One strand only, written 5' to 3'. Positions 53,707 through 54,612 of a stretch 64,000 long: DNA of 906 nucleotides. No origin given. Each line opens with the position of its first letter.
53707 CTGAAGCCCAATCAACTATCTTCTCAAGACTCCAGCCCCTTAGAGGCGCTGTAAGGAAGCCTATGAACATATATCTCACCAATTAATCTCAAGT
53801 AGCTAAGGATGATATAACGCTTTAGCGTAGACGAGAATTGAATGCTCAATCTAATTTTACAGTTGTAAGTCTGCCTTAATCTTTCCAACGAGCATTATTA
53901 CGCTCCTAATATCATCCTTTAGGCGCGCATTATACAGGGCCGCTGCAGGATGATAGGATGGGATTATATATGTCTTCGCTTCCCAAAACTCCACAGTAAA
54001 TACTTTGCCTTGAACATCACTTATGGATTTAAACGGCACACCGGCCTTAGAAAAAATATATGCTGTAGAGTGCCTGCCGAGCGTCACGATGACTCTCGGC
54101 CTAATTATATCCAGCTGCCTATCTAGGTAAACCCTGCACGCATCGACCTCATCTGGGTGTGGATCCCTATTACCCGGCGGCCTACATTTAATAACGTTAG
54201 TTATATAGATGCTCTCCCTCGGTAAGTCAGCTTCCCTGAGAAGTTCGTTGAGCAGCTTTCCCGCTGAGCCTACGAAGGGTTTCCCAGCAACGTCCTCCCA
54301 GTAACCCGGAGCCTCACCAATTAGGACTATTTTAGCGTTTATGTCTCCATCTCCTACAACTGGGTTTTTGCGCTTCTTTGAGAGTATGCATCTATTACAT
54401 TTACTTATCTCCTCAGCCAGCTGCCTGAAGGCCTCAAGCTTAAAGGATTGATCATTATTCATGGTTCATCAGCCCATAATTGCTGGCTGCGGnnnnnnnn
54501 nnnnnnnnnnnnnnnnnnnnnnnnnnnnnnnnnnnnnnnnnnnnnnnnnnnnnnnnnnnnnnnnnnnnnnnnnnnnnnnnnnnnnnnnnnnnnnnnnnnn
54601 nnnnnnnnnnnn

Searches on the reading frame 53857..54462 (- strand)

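Call 54: search_protein_families(library=ncbifam, proteins=[window:53857-54462:-], max_evalue=0.00001)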
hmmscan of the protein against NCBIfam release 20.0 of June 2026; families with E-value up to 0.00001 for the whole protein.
window:53857-54462:- (201 aa): 3 families
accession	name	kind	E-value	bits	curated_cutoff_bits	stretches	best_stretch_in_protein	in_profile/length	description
NF040953.1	Arch_udg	equivalog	5.2e-76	254.3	250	1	13-188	2-178/184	type-4 uracil-DNA glycosylase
TIGR00758.1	UDG_fam4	subfamily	1.7e-62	210.2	125.3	1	22-188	1-163/173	uracil-DNA glycosylase, family 4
TIGR03914.1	UDG_fam_dom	hypoth_equivalog_domain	1.2e-34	119.9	189.95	1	9-176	42-209/231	UdgX family uracil-DNA binding protein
